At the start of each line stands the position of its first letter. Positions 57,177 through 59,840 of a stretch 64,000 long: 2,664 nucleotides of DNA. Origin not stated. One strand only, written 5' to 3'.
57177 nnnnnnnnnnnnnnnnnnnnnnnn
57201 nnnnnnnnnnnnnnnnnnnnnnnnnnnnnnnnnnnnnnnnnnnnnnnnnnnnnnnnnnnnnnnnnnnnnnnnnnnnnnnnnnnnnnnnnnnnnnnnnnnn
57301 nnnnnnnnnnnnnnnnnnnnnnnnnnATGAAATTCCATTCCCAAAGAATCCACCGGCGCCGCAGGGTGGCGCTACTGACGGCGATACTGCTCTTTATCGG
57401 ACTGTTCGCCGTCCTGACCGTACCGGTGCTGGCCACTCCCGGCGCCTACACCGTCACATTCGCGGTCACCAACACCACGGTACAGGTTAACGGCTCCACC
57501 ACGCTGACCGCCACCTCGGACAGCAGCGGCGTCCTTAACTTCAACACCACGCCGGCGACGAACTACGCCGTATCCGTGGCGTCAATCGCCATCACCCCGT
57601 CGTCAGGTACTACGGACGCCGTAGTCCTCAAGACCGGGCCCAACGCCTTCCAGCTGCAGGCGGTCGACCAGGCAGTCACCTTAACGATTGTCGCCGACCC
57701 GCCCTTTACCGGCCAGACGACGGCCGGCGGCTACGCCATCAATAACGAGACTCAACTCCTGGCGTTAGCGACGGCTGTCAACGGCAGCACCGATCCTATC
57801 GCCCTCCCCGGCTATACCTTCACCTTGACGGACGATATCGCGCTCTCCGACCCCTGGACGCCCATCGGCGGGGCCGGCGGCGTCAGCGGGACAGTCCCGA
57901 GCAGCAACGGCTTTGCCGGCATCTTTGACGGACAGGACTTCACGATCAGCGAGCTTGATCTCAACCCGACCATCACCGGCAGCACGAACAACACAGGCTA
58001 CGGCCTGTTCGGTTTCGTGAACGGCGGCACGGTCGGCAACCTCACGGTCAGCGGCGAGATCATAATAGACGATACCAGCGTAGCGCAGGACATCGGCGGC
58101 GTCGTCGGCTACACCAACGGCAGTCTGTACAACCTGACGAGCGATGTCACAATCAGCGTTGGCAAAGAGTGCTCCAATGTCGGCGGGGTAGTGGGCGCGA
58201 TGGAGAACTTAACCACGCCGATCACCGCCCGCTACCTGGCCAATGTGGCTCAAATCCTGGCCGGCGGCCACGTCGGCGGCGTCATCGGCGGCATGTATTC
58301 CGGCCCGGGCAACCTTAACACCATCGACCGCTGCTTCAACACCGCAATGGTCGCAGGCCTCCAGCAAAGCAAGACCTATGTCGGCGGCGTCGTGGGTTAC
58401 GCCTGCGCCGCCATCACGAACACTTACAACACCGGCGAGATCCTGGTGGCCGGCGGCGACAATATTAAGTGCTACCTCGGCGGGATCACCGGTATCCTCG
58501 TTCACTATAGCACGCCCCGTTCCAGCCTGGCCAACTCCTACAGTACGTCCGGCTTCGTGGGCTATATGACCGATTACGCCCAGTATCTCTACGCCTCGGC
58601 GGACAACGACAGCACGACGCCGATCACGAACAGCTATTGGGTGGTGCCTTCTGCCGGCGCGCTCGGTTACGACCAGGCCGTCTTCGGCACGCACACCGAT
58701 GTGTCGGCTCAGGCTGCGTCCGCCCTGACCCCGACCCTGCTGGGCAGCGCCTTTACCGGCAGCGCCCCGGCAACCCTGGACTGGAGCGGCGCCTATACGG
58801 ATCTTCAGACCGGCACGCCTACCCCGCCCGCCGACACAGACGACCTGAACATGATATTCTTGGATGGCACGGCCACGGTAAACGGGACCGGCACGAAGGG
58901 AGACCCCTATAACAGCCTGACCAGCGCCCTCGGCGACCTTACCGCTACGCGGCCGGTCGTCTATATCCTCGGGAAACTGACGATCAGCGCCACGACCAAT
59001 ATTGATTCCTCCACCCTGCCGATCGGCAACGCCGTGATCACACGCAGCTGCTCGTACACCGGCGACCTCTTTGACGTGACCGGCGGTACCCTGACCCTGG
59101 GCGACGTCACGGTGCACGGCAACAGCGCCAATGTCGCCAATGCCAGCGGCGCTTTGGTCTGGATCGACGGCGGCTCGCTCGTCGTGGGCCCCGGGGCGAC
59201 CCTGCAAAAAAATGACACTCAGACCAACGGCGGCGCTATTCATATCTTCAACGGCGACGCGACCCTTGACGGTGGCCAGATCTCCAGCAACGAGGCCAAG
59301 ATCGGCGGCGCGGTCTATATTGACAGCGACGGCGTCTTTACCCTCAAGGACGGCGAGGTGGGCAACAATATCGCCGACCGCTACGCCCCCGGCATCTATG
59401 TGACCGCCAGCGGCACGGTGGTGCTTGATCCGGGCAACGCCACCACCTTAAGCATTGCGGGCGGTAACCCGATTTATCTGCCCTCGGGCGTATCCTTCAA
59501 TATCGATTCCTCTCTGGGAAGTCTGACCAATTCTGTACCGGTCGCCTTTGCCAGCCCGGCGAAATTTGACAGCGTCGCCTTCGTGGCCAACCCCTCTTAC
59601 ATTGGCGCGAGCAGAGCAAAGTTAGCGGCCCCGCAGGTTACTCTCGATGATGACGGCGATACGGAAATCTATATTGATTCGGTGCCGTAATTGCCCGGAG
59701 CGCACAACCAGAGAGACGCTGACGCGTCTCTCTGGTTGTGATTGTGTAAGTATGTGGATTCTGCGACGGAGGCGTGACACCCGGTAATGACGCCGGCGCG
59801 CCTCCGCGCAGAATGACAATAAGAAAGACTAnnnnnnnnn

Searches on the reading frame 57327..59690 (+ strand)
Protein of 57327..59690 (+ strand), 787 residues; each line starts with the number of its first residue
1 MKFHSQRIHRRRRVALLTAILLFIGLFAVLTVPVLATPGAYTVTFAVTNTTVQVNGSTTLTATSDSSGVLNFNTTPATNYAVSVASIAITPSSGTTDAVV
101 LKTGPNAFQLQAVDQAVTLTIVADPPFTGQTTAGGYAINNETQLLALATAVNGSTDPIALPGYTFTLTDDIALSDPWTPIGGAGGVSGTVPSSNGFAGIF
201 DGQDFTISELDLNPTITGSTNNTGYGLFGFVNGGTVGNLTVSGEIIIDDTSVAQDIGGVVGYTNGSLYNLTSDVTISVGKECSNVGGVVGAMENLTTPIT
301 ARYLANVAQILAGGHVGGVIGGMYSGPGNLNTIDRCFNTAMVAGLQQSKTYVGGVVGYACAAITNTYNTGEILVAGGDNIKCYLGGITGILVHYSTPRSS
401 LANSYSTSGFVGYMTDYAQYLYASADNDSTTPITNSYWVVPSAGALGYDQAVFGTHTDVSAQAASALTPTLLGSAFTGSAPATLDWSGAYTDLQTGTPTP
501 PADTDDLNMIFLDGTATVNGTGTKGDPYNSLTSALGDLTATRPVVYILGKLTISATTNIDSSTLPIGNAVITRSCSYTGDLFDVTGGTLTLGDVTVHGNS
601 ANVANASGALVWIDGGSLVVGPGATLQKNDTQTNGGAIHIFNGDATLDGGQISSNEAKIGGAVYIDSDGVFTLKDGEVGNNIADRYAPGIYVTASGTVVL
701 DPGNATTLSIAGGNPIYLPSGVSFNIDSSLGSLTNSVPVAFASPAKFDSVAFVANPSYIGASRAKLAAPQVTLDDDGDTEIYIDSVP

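Call 13: find_encoding_contigs(protein=window:57327-59690:+, flank=10000, max_places=6)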
Protein window:57327-59690:+ (787 aa): no gene with exactly this product is on record in the collection.

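Call 18: search_protein_families(library=pfam, proteins=[window:57327-59690:+], max_evalue=0.001)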
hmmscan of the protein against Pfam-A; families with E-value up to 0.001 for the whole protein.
window:57327-59690:+ (787 aa): 0 families

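Call 25: find_homologous_proteins(query=window:57327-59690:+, max_evalue=1e-10)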
Query window:57327-59690:+ (787 aa): 75 proteins with E <= 1e-10 among 8000 candidates.
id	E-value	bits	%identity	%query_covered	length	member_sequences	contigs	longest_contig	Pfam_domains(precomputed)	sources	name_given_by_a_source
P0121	0.0e+0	1694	100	100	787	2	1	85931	-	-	-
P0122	1.2e-172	594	52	79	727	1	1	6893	-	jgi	jgi:hypothetical protein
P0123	5.4e-169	582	46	90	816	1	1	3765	-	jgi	jgi:hypothetical protein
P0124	9.6e-157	542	52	72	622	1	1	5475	-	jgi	jgi:hypothetical protein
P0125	1.4e-86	310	34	90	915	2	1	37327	-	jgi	jgi:hypothetical protein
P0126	1.1e-84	304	39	71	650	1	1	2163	-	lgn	-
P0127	3.2e-75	272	32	98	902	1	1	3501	-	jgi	jgi:hypothetical protein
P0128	5.7e-73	265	34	89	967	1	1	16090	-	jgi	jgi:hypothetical protein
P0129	4.9e-72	262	34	83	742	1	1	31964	-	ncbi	-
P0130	9.7e-66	241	37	84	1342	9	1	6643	-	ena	-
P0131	8.9e-61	224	37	70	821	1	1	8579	-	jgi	jgi:hypothetical protein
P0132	2.1e-58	217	39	25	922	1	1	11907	-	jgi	jgi:hypothetical protein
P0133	6.8e-56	208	33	96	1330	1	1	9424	-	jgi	jgi:hypothetical protein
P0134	2.6e-47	180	33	80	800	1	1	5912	-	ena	-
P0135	2.6e-46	177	39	43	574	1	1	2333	PF09479.17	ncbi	-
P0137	7.8e-37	145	32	75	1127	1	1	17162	-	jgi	jgi:hypothetical protein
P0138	6.9e-35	139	31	95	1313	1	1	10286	-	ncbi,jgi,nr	ncbi:MAG: hypothetical protein LBS51_07030 [Oscillospiraceae bacterium]|jgi:hypothetical protein|nr:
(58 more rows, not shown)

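Call 26: find_encoding_contigs(protein=P0122, flank=10000, max_places=4)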
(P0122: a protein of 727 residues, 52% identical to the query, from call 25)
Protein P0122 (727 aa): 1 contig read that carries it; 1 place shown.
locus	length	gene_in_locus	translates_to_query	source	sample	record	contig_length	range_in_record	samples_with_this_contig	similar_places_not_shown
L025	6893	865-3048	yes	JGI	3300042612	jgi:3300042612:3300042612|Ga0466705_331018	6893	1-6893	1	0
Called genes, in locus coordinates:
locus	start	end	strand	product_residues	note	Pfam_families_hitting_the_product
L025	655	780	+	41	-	-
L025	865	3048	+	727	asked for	-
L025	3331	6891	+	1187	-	?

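Call 27: find_encoding_contigs(protein=P0123, flank=10000, max_places=4)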
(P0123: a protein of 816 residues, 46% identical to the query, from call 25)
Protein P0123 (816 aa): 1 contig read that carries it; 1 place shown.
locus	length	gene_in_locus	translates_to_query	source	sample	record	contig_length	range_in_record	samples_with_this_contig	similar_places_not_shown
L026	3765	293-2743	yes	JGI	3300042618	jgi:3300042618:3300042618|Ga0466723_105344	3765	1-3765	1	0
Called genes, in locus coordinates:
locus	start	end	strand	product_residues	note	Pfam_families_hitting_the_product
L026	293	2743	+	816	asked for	-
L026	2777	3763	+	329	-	?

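Call 28: find_encoding_contigs(protein=P0124, flank=10000, max_places=4)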
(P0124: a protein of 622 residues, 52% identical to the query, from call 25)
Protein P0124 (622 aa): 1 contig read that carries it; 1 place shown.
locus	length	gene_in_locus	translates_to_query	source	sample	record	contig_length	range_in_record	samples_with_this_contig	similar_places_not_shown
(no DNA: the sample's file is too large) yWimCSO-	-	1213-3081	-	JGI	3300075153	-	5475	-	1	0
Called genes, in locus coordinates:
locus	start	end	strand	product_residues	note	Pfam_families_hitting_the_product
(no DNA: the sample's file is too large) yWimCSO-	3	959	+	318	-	?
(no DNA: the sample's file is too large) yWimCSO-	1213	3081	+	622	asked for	-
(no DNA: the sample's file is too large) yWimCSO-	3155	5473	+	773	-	?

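Call 45: find_encoding_contigs(protein=P0125, flank=6000, max_places=3)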
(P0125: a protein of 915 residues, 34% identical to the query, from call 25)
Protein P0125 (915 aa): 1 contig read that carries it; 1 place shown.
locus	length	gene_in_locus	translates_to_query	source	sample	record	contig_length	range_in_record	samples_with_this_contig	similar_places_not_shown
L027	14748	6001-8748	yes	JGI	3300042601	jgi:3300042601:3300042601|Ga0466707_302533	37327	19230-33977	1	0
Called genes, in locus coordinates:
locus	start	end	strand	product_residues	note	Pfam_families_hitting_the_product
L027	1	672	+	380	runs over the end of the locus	PF00155:Aminotran_1_2, PF00266:Aminotran_5, PF01212:Beta_elim_lyase (weak)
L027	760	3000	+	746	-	PF02730:AFOR_N, PF01314:AFOR_C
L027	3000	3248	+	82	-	-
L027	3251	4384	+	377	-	PF00266:Aminotran_5, PF00155:Aminotran_1_2, PF01053:Cys_Met_Meta_PP (weak), PF01041:DegT_DnrJ_EryC1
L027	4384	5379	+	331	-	PF00899:ThiF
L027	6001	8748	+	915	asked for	-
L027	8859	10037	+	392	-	-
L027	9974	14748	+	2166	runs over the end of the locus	PF00395:SLH (weak)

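Call 46: find_encoding_contigs(protein=P0129, flank=6000, max_places=3)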
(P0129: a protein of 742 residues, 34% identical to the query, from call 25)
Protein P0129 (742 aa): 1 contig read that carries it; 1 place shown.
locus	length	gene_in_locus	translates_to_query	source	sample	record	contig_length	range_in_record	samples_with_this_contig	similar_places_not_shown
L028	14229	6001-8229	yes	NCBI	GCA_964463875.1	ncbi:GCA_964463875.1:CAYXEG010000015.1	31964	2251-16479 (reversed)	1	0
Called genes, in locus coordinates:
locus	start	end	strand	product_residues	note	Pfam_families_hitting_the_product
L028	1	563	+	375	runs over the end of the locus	-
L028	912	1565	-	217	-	PF00440:TetR_N, PF17932:TetR_C_24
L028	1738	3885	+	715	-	PF04879:Molybdop_Fe4S4, PF00384:Molybdopterin, PF01568:Molydop_binding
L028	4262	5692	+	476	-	PF03453:MoeA_N, PF00994:MoCF_biosynth, PF03454:MoeA_C (weak)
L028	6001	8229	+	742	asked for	-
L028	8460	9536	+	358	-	PF18998:Flg_new_2, PF00404:Dockerin_1 (weak)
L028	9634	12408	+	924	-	PF07550:Shr-like_HID, PF02368:Big_2, PF26918:Ig_Eae, PF00963:Cohesin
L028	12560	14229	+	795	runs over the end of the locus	PF07550:Shr-like_HID, PF07705:CARDB (faint), PF02368:Big_2, PF21461:HL_N-beta (weak)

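Call 49: find_encoding_contigs(protein=P0128, flank=8000, max_places=3)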
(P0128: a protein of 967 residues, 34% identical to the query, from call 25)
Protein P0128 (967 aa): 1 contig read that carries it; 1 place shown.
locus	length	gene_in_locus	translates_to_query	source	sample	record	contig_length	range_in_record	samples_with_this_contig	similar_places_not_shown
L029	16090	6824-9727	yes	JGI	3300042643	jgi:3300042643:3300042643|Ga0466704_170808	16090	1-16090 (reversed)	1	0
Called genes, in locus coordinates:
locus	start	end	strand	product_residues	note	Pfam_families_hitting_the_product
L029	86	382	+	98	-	-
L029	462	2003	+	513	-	PF05598:DUF772, PF01609:DDE_Tnp_1, PF13751:DDE_Tnp_1_6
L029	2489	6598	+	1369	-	PF18998:Flg_new_2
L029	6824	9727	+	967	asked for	-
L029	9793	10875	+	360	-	PF00404:Dockerin_1 (faint)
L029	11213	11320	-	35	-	-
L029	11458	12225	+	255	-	-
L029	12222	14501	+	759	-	PF19127:Choline_bind_3, PF00404:Dockerin_1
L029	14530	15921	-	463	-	PF02754:CCG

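Call 50: find_encoding_contigs(protein=P0137, flank=8000, max_places=3)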
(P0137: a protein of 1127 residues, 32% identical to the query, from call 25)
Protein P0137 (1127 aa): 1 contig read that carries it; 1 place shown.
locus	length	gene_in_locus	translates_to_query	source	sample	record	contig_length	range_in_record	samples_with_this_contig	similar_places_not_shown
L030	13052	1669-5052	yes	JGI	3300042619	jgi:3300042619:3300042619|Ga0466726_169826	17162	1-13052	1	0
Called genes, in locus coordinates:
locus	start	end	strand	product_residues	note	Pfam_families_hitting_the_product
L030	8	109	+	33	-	-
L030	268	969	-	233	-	PF00027:cNMP_binding (faint), PF13545:HTH_Crp_2 (faint)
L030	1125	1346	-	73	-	-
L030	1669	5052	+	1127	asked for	-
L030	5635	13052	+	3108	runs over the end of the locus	PF18998:Flg_new_2 (weak), PF02368:Big_2, PF07554:FIVAR (weak)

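Call 57: find_related_loci(query=A4, collection=metagenome_contigs, flank=10000)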
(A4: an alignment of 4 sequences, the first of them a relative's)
Query A4 (787 aa) in metagenome_contigs; peptide patterns used: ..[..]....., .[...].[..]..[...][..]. (x = any residue, [..] = any of these).
465 stretches matched a pattern; 2 encode a relative of the query (tblastn E <= 1e-3); 2 distinct loci.
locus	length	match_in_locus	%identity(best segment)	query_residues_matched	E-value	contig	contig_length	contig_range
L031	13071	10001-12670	30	114-372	3e-10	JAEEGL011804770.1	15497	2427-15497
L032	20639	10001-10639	27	165-355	6e-9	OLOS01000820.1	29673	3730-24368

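Call 61: find_encoding_contigs(protein=P0138, flank=8000, max_places=3)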
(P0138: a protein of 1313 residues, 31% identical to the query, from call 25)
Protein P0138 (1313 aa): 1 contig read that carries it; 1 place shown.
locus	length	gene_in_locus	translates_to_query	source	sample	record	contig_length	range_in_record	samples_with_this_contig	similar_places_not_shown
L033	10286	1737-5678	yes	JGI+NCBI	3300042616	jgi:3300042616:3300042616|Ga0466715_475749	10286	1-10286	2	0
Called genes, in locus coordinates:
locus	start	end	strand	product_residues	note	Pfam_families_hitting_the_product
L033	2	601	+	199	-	PF00005:ABC_tran, PF13304:AAA_21 (faint), PF02463:SMC_N (weak)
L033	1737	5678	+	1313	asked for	-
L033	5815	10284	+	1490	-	?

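Call 62: find_encoding_contigs(protein=P0132, flank=8000, max_places=3)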
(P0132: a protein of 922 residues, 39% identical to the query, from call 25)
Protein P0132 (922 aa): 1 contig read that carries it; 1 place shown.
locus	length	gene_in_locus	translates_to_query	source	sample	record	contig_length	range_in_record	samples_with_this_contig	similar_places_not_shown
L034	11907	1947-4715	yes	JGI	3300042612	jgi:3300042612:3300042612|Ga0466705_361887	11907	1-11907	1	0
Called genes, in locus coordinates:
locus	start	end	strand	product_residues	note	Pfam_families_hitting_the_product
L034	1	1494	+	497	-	?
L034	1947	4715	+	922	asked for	-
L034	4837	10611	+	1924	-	PF18998:Flg_new_2, PF00395:SLH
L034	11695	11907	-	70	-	?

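Call 64: search_protein_families(library=pfam, proteins=[L033:2-601:+, L034:1-1494:+, L027:3000-3248:+, L028:4262-5692:+], max_evalue=0.001)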
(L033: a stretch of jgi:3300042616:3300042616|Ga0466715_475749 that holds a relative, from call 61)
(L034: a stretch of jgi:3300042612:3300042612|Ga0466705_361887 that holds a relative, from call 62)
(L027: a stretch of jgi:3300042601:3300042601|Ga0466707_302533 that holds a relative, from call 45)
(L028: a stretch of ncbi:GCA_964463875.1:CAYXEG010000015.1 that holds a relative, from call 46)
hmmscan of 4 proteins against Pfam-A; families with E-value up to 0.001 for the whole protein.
L033:2-601:+ (199 aa): 4 families
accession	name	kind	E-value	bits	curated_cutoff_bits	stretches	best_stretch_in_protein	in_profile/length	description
PF00005.33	ABC_tran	-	6.4e-32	111.5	25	1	2-141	8-136/137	ABC transporter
PF02463.25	SMC_N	-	7.6e-09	35.7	40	1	51-187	118-212/220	RecF/RecN/SMC N terminal domain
PF13304.12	AAA_21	-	7.9e-07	29.9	27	0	7-28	1-22/304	AAA domain, putative AbiEii toxin, Type IV TA system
PF13555.12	AAA_29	-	0.00065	19.8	27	0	7-26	24-43/61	P-loop containing region of AAA domain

L034:1-1494:+ (497 aa): 1 family
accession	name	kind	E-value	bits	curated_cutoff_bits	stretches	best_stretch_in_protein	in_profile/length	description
PF00395.25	SLH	-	1.3e-25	89.5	20.8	3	369-412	1-44/44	S-layer homology domain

L027:3000-3248:+ (82 aa): 0 families

L028:4262-5692:+ (476 aa): 3 families
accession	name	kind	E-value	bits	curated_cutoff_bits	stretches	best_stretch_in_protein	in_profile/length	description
PF03453.22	MoeA_N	-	1e-35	123.2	30.8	1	53-227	1-160/160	MoeA N-terminal region (domain I and II)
PF00994.29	MoCF_biosynth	-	4.9e-21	75.4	26.6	1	240-380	1-142/144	Probable molybdopterin binding domain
PF03454.20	MoeA_C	-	2e-08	34.8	22.1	1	397-465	3-72/72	MoeA C-terminal region (domain IV)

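Call 73: search_protein_families(library=ncbifam, proteins=[L033:2-601:+, window:57327-59690:+, L027:3000-3248:+, L027:3251-4384:+, L027:4384-5379:+], max_evalue=0.001)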
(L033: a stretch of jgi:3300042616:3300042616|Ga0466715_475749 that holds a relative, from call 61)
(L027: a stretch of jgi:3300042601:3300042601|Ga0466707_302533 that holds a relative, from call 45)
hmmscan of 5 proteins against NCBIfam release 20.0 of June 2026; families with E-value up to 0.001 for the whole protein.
L033:2-601:+ (199 aa): 192 families (the best 25 are shown)
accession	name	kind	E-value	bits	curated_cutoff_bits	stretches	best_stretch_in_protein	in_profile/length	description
TIGR02211.1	LolD_lipo_ex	equivalog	6.7e-50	169.6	307.75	1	4-191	30-219/221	lipoprotein-releasing ABC transporter ATP-binding protein LolD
TIGR03608.1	L_ocin_972_ABC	subfamily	5.7e-49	166.4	254.85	1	2-185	21-205/206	putative bacteriocin export ABC transporter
NF008639.0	PRK11629.1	equivalog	2.3e-48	164.6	360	1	3-192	34-225/234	lipoprotein-releasing ABC transporter ATP-binding protein LolD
TIGR02673.1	FtsE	equivalog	7e-48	163.1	264.85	1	2-180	25-203/214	cell division ATP-binding protein FtsE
NF007826.0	PRK10535.1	equivalog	2.8e-46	158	966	1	4-191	33-221/648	macrolide ABC transporter ATP-binding protein/permease MacB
NF007879.0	PRK10584.1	equivalog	5.9e-45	153.8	336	1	4-190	35-223/228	putative ABC transporter ATP-binding protein YbbA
TIGR04521.1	ECF_ATPase_2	equivalog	5.1e-43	147.2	330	1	3-195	29-227/279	energy-coupling factor transporter ATPase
TIGR02982.1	heterocyst_DevA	subfamily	7.7e-43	146.6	295.8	1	3-191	29-219/220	ABC exporter ATP-binding subunit, DevA family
NF007027.0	PRK09493.1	equivalog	3.3e-41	141.2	379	1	5-180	27-202/240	glutamine ABC transporter ATP-binding protein GlnQ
NF038007.1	ABC_ATP_DarD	equivalog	2.3e-40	138.4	375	1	3-190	29-217/218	darobactin export ABC transporter ATP-binding protein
TIGR02315.1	ABC_phnC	equivalog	3.2e-40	138.1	266.1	1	2-179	25-211/243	phosphonate ABC transporter ATP-binding protein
TIGR03265.1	PhnT2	equivalog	4e-40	138.1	457.7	1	5-192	30-214/353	putative 2-aminoethylphosphonate ABC transporter ATP-binding protein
TIGR03005.1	ectoine_ehuA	equivalog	5.9e-39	133.8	345.4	1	4-188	25-222/252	ectoine/hydroxyectoine ABC transporter ATP-binding protein EhuA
TIGR00968.1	3a0106s01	subfamily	8.9e-39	133.4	342.75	1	3-192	24-210/237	sulfate ABC transporter ATP-binding protein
TIGR01186.1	proV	subfamily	1e-38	133.4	326.6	1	3-190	17-207/363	betaine/proline/choline family ABC transporter ATP-binding protein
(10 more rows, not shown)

window:57327-59690:+ (787 aa): 0 families

L027:3000-3248:+ (82 aa): 0 families

L027:3251-4384:+ (377 aa): 46 families (the best 25 are shown)
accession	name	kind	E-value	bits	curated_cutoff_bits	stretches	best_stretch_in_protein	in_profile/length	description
TIGR01977.1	am_tr_V_EF2568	hypoth_equivalog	1.2e-133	445.8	377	1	2-371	1-375/376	cysteine desulfurase family protein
NF040779.1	Sec_lyase_SclA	exception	1.7e-91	306.9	525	1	2-371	1-375/378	selenocysteine lyase SclA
TIGR01979.1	sufS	subfamily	3.8e-80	269.7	475.1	1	1-371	19-397/403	SufS family cysteine desulfurase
NF041166.1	f2_encap_cargo1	exception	8.1e-66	223.4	800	1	1-370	246-621/623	family 2A encapsulin nanocompartment cargo protein cysteine desulfurase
NF008126.0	PRK10874.1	equivalog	5.1e-54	183.9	607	1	2-371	21-394/401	cysteine desulfurase CsdA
NF006791.0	PRK09295.1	equivalog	9.7e-54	183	661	1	1-369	24-398/406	cysteine desulfurase SufS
TIGR03392.1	FeS_syn_CsdA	equivalog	1.5e-52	179.1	493.6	1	2-370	18-390/398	cysteine desulfurase CsdA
TIGR03402.1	FeS_nifS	equivalog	4.3e-50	170.6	530.75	1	2-370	1-367/379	cysteine desulfurase NifS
TIGR03235.1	DNA_S_dndA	equivalog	3.3e-44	151.6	480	1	3-335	1-327/353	cysteine desulfurase DndA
NF010611.0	PRK14012.1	equivalog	1.2e-41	143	548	1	2-366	7-372/406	IscS subfamily cysteine desulfurase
TIGR02006.1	IscS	equivalog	4e-40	138.1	643.2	1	2-367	5-369/402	IscS subfamily cysteine desulfurase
TIGR01976.1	am_tr_V_VC1184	hypoth_equivalog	9e-39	133.9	352.35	1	1-369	19-401/401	cysteine desulfurase-like protein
TIGR03403.1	nifS_epsilon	equivalog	9.4e-39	133.3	587.7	1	2-368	1-368/382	NifS family cysteine desulfurase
NF002806.0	PRK02948.1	subfamily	2e-33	115.9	304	1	1-287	1-274/381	IscS subfamily cysteine desulfurase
TIGR04343.1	egtE_PLP_lyase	equivalog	2.3e-16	59.6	400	1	3-315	16-320/370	ergothioneine biosynthesis PLP-dependent enzyme EgtE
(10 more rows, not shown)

L027:4384-5379:+ (331 aa): 23 families
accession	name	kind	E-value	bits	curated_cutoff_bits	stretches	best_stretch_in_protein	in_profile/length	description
NF009123.0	PRK12475.1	subfamily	3.6e-92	309.2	510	1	2-330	3-338/338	MoeB/ThiF family adenylyltransferase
TIGR02356.1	adenyl_thiF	equivalog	9e-66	221.1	275.25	1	3-204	1-203/203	thiazole biosynthesis adenylyltransferase ThiF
NF006444.0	PRK08762.1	equivalog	6.9e-62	209.3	449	1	2-241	126-370/387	molybdopterin-synthase adenylyltransferase MoeB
NF047750.1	SAMPActivE1UbaA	equivalog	1.2e-55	188.8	450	1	1-245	10-255/270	SAMP-activating enzyme E1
NF004281.0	PRK05690.1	subfamily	1.4e-53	181.7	266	1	1-239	10-249/250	molybdopterin-synthase adenylyltransferase MoeB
TIGR02355.1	moeB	equivalog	3.2e-45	154.4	376.55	1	1-238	2-240/240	molybdopterin-synthase adenylyltransferase MoeB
NF005646.0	PRK07411.1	equivalog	7.4e-45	153.7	633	1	1-238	16-255/390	molybdopterin-synthase adenylyltransferase MoeB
NF005902.0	PRK07878.1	equivalog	8.9e-44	150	647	1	2-237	21-262/392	adenylyltransferase/sulfurtransferase MoeZ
NF006204.0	PRK08328.1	equivalog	6.1e-40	137.2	339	1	2-229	8-231/231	hypothetical protein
NF004111.0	PRK05600.1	equivalog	3.2e-37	128.5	437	1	3-234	21-257/371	ThiF family adenylyltransferase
NF006395.0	PRK08644.1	equivalog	3e-25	89.1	159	1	7-141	14-147/215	sulfur carrier protein ThiS adenylyltransferase ThiF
TIGR02354.1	thiF_fam2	equivalog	3.7e-23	82.5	152.2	1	18-138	16-133/200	thiamine biosynthesis protein ThiF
NF006077.0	PRK08223.1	equivalog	1.2e-19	70.4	266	1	14-170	19-175/296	hypothetical protein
NF058523.1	6A-MBL_cap2_3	equivalog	2.5e-15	56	320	1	19-132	294-408/665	anti-phage 6A-MBL system cap2_3 protein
NF011424.0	PRK14851.1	subfamily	5.9e-15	54.3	1170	1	3-169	20-189/679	hypothetical protein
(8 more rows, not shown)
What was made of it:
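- L027: AFOR, cysteine desulfurase and MoeB/ThiF lie directly upstream of the homologue (calls 45, 73).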

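Call 76: search_solved_structures(query=window:57327-59690:+, max_evalue=0.01)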
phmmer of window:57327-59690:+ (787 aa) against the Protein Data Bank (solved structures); distinct sequences matched with E-value up to 0.01: 0.

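Call 82: predict_structure(alignment_id=A3)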
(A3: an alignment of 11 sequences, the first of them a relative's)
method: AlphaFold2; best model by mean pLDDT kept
length: 787 residues; sequences in the alignment: 11
mean_pLDDT: 76.6   pTM: 0.53
mean pLDDT of the five models: 76.6, 76.0, 74.4, 72.5, 67.5
residues with pLDDT >= 90: 233; 70-90: 326; 50-70: 126; < 50: 102
segments of 3 or more residues with pLDDT < 50: 1-13, 28-34, 128-133, 187-190, 427-429, 441-490, 495-502, 777-779
pLDDT, mean of each block of 10 residues (from residue 1): 38 53 51 63 91 92 93 77 69 69 82 90 60 65 85 77 80 90 60 77 89 73 83 88 90 89 89 93 91 79 91 92 74 85 83 89 79 75 79 62 71 63 53 59 38 30 30 33 44 45 71 82 83 93 88 92 87 80 92 92 71 93 94 83 93 89 89 95 83 90 86 86 89 88 71 88 83 55 64
secondary structure, 60 per line:
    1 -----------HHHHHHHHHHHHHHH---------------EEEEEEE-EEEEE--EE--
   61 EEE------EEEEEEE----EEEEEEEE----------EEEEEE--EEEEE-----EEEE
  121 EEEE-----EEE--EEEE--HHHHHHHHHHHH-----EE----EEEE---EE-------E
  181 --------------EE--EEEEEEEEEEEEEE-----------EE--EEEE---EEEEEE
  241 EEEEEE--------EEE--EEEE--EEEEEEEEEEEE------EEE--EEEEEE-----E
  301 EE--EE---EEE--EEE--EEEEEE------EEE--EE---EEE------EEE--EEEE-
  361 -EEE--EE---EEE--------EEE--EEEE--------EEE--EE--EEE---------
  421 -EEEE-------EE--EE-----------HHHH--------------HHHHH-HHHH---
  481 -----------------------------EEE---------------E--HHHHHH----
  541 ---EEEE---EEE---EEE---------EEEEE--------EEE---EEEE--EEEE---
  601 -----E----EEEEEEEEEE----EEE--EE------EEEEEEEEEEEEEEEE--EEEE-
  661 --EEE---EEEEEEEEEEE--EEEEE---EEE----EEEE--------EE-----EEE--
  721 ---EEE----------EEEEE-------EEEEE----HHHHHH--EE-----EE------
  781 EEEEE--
elements in order (helices of 4 or more, strands of 3 or more residues): H12-26 E42-48 E50-54 E61-63 E70-76 E81-88 E99-104 E107-111 E117-124 E130-132 E135-138 H141-152 E164-167 E199-212 E228-231 E235-246 E255-257 E260-263 E266-277 E284-286 E289-294 E300-302 E310-312 E315-317 E320-325 E332-334 E342-344 E351-353 E356-359 E362-364 E372-374 E383-385 E388-391 E400-402 E409-411 E422-425 H450-453 H468-472 H474-477 E510-512 H531-536 E544-547 E551-553 E557-559 E569-573 E582-584 E588-591 E594-597 E611-620 E625-627 E638-653 E656-659 E663-665 E669-679 E682-686 E690-692 E697-700 E716-718 E724-726 E737-741 E749-753 H758-763 E781-785
